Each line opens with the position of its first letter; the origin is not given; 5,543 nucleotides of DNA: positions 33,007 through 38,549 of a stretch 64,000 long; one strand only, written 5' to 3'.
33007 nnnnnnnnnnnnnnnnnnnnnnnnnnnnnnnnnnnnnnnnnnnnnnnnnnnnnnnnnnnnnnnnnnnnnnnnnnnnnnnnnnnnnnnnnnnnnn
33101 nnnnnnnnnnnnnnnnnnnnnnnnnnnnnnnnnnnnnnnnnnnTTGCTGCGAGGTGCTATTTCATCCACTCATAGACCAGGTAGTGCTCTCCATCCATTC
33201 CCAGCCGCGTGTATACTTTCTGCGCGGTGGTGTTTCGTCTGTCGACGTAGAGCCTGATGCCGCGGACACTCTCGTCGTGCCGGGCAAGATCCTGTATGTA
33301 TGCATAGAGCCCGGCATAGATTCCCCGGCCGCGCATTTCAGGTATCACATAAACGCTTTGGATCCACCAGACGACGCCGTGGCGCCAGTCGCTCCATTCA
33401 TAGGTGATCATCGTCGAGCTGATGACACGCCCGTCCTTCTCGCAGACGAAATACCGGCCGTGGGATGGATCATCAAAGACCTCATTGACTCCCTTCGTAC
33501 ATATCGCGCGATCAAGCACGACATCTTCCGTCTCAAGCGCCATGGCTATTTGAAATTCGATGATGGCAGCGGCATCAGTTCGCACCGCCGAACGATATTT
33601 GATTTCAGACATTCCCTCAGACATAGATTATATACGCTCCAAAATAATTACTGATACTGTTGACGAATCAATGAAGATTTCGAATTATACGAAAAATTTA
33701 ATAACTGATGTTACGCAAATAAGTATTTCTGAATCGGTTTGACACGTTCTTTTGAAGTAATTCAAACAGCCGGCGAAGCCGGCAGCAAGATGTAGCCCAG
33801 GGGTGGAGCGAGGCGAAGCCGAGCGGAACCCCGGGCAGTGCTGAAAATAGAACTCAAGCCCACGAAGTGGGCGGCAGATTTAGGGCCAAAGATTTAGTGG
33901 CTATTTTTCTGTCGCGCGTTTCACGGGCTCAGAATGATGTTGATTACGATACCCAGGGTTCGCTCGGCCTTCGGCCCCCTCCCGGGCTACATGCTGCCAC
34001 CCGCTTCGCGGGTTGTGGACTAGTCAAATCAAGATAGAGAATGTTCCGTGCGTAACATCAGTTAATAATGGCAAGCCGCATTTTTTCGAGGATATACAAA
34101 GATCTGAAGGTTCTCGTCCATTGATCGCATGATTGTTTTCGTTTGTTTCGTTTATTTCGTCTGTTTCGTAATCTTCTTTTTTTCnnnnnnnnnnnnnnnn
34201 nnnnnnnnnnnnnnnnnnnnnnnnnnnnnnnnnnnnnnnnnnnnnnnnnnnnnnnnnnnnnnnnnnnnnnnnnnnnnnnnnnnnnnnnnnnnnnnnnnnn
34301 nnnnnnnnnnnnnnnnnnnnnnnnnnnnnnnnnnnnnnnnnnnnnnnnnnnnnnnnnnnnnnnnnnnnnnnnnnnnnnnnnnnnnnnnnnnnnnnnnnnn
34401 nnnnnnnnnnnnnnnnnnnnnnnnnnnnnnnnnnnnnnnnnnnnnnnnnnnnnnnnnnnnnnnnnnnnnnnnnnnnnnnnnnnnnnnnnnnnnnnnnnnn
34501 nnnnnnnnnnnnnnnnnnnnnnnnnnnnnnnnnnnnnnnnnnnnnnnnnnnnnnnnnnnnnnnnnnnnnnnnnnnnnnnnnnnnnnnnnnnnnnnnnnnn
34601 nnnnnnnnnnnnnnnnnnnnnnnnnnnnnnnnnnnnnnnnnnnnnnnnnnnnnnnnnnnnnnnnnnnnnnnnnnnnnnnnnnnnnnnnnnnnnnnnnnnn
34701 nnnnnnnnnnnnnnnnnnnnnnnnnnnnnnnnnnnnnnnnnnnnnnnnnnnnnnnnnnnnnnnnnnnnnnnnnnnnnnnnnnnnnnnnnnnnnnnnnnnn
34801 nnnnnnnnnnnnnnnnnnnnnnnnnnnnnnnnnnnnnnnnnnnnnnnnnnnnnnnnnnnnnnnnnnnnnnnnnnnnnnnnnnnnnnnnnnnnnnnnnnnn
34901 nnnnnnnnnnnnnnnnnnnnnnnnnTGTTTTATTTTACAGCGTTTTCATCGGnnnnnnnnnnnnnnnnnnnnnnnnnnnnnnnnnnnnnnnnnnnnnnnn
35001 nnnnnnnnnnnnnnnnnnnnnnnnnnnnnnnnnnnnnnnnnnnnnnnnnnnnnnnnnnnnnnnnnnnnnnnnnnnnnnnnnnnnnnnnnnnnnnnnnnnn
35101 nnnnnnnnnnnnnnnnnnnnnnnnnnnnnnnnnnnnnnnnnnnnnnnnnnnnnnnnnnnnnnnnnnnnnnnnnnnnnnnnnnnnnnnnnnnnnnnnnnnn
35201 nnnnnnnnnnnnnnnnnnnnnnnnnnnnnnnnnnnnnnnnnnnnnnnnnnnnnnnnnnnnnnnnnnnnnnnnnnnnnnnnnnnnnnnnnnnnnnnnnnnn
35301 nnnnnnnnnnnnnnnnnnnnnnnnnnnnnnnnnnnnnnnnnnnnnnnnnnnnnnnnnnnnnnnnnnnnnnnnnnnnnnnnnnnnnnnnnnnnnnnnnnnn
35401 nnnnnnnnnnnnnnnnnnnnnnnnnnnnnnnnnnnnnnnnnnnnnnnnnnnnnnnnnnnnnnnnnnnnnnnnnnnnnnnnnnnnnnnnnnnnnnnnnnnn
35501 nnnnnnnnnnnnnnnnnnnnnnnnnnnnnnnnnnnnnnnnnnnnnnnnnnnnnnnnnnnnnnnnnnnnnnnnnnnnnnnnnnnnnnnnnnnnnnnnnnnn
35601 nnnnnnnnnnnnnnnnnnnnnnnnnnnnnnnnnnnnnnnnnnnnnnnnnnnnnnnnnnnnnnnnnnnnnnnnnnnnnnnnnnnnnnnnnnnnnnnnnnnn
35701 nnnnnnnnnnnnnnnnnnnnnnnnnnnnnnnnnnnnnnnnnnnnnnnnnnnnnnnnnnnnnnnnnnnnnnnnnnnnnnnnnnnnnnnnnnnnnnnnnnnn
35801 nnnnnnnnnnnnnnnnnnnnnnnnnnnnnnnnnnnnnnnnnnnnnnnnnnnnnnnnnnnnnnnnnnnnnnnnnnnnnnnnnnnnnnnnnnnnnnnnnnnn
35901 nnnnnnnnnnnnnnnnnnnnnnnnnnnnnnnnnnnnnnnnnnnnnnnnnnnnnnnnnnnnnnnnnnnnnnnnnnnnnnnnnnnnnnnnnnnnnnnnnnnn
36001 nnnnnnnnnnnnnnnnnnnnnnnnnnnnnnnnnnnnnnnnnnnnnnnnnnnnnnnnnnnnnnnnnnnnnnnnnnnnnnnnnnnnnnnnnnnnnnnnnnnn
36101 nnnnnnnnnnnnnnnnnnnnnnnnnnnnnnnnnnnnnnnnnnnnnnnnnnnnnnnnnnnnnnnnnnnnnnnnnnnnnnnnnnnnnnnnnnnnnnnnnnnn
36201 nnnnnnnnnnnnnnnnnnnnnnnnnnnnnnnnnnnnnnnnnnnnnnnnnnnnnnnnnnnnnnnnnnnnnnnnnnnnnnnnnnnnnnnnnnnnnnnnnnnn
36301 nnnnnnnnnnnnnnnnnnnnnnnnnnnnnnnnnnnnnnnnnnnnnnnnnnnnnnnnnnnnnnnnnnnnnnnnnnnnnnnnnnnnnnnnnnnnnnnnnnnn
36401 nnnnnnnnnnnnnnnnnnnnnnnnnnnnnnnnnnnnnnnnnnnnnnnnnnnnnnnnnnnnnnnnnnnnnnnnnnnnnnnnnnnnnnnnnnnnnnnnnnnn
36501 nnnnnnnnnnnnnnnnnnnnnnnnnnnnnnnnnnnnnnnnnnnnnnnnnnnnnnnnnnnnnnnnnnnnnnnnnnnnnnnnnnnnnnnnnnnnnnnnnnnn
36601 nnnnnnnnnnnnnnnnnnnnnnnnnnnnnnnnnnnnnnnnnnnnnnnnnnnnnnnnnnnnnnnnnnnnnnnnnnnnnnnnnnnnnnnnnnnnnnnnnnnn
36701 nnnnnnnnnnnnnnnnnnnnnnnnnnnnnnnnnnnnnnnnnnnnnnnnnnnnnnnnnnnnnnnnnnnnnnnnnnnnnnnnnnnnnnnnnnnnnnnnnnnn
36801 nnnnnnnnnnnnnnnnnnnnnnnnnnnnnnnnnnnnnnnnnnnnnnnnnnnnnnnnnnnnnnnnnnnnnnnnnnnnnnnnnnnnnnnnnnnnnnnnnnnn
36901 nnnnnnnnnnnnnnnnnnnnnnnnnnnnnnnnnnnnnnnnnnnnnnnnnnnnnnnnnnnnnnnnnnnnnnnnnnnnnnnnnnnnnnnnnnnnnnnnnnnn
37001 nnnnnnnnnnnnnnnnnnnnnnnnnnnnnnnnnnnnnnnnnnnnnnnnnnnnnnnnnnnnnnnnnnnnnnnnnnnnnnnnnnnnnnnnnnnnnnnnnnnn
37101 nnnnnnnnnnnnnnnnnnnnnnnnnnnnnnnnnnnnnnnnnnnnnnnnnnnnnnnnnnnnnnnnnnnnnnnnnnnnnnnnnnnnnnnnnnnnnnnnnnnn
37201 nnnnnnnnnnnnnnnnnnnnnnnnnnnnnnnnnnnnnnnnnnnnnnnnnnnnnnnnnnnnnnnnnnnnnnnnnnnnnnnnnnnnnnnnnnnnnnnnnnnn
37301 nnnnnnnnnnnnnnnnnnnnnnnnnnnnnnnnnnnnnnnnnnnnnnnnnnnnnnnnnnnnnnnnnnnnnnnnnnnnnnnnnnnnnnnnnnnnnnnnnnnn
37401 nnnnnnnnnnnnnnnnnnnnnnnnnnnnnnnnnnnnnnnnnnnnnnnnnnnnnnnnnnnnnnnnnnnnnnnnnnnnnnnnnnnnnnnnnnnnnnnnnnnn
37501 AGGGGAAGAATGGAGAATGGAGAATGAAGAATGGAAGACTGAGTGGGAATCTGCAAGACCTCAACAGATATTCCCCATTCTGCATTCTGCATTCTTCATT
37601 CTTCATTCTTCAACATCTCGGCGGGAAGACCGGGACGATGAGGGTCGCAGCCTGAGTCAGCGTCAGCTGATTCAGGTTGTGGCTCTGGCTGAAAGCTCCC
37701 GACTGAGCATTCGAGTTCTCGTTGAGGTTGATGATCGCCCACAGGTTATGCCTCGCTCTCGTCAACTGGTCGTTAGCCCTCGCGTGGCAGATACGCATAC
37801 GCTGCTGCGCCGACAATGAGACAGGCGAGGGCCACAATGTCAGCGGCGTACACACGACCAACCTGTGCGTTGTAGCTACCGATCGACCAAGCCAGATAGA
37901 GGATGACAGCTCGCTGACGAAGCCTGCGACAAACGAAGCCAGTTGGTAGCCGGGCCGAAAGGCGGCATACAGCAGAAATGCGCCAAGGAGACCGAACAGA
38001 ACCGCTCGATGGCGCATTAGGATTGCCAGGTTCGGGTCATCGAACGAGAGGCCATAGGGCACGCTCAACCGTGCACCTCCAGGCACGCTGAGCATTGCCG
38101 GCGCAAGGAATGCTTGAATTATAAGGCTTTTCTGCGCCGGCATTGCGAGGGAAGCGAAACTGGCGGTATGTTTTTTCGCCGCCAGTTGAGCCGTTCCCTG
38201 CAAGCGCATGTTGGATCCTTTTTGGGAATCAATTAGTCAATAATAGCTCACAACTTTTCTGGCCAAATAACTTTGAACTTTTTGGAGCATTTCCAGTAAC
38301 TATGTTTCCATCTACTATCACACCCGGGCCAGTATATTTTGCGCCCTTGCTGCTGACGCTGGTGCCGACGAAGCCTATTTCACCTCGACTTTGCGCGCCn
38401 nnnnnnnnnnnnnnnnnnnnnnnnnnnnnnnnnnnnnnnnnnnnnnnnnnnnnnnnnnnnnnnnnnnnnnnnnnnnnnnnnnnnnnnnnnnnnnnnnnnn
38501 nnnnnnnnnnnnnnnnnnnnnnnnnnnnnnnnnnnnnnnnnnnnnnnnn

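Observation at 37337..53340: ~15-kb GC-richer block bracketed by ~420-bp direct repeats; looks like an inserted or rearranged islet between a glycosidase gene and the giant surface-protein gene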

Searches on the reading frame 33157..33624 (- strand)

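Call 64: search_protein_families(library=pfam, proteins=[window:33157-33624:-], max_evalue=1)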
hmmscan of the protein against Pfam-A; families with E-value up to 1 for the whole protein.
window:33157-33624:- (155 aa): 8 families
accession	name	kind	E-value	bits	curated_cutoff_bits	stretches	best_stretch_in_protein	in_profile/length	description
PF00583.31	Acetyltransf_1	-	1.2e-13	51.7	20.7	1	50-143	24-116/116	Acetyltransferase (GNAT) family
PF13508.13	Acetyltransf_7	-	5.4e-09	36.8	27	1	55-142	2-81/84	Acetyltransferase (GNAT) domain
PF13673.13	Acetyltransf_10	-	0.0003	21.2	23.6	1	40-143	16-107/128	Acetyltransferase (GNAT) domain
PF13302.13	Acetyltransf_3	-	0.0016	19.6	25.4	1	50-143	45-137/138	Acetyltransferase (GNAT) domain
PF08445.16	FR47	-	0.0044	17.4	22.1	1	88-144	24-78/86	FR47-like protein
PF14542.12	Acetyltransf_CG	-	0.022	15.3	30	1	71-117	13-56/80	GCN5-related N-acetyl-transferase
PF13420.13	Acetyltransf_4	-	0.025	15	24.3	1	56-142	49-133/155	Acetyltransferase (GNAT) domain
PF13527.13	Acetyltransf_9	-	0.031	14.7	25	1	51-109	36-96/127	Acetyltransferase (GNAT) domain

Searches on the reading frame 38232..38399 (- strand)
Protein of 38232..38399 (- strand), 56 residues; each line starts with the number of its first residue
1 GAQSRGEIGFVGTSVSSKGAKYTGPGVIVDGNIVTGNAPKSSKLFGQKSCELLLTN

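Call 64: search_protein_families(library=pfam, proteins=[window:38232-38399:-], max_evalue=1)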
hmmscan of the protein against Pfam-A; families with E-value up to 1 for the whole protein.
seq(56 aa): 1 family
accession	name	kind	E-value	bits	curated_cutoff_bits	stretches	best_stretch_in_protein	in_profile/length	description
PF01965.30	DJ-1_PfpI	-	0.00033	21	26.6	1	14-51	127-164/165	DJ-1/PfpI family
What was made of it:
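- Checked: I also found a DJ-1/PfpI 3' fragment at about 38230-38374 (call 64).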
